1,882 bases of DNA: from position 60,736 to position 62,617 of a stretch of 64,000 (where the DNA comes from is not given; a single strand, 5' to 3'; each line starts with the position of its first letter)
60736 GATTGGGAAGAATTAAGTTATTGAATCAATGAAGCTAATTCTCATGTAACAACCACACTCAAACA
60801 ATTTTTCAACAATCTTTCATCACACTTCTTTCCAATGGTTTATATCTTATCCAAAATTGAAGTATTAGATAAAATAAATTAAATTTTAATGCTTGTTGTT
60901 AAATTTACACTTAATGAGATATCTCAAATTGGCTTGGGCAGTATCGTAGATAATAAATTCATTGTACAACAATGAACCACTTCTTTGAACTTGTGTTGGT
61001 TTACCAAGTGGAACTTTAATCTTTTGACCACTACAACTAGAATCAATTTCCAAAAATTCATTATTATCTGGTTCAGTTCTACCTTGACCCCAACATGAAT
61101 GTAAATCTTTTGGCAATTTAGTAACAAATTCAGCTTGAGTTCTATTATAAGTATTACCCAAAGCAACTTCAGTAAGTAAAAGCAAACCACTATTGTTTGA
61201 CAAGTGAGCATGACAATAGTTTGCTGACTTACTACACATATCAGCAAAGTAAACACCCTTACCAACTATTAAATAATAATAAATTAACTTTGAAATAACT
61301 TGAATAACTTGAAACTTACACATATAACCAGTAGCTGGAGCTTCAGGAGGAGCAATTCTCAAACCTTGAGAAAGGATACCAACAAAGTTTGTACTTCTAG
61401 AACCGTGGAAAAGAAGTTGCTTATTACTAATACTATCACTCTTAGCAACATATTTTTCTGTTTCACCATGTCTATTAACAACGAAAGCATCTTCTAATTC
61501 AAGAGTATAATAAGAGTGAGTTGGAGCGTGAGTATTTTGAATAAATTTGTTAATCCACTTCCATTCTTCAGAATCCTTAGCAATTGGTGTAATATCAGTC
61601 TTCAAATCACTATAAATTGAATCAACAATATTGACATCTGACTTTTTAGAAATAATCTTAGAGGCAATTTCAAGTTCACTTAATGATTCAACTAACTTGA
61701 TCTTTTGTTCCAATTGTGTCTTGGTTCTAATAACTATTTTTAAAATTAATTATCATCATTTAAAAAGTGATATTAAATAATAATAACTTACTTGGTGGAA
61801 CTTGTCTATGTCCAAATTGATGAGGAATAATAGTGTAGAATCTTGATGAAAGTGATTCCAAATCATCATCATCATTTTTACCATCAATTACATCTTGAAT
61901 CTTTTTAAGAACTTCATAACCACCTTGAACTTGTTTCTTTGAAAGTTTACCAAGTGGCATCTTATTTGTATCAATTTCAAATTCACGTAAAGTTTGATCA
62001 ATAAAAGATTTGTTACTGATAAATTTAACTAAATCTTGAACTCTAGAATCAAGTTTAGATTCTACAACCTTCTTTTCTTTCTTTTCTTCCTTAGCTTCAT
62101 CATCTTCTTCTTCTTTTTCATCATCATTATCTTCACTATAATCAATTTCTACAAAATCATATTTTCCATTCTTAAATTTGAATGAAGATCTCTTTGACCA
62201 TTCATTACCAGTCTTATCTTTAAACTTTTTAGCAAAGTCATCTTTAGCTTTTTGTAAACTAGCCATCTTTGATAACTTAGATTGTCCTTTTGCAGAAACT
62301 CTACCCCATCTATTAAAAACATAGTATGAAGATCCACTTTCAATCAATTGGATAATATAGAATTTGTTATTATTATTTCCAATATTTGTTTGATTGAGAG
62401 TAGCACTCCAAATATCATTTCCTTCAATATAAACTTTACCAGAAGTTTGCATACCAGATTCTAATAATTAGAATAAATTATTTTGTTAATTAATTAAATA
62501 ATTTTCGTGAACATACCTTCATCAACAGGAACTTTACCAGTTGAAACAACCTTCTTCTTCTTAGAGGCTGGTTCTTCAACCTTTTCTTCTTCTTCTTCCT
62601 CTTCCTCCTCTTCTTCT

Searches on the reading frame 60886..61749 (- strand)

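Call 82: search_protein_families(library=pfam, proteins=[window:60886-61749:-], max_evalue=0.001)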
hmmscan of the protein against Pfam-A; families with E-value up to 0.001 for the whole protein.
window:60886-61749:- (287 aa): 2 families
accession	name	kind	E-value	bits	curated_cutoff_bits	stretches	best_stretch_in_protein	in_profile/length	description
PF00644.27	PARP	-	4.2e-61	206.4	26.7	1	60-283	1-199/199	Poly(ADP-ribose) polymerase catalytic domain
PF02877.19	PARP_reg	-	2.8e-05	24.7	26.8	1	6-45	92-134/135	Poly(ADP-ribose) polymerase, regulatory domain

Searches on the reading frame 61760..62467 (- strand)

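Call 82: search_protein_families(library=pfam, proteins=[window:61760-62467:-], max_evalue=0.001)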
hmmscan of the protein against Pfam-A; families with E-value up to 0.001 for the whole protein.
window:61760-62467:- (235 aa): 2 families
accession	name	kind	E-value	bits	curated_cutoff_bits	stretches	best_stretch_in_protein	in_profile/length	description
PF02877.19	PARP_reg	-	1.2e-31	110.1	26.8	1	137-224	1-90/135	Poly(ADP-ribose) polymerase, regulatory domain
PF05406.20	WGR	-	1.5e-23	83.1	22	1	21-96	2-78/79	WGR domain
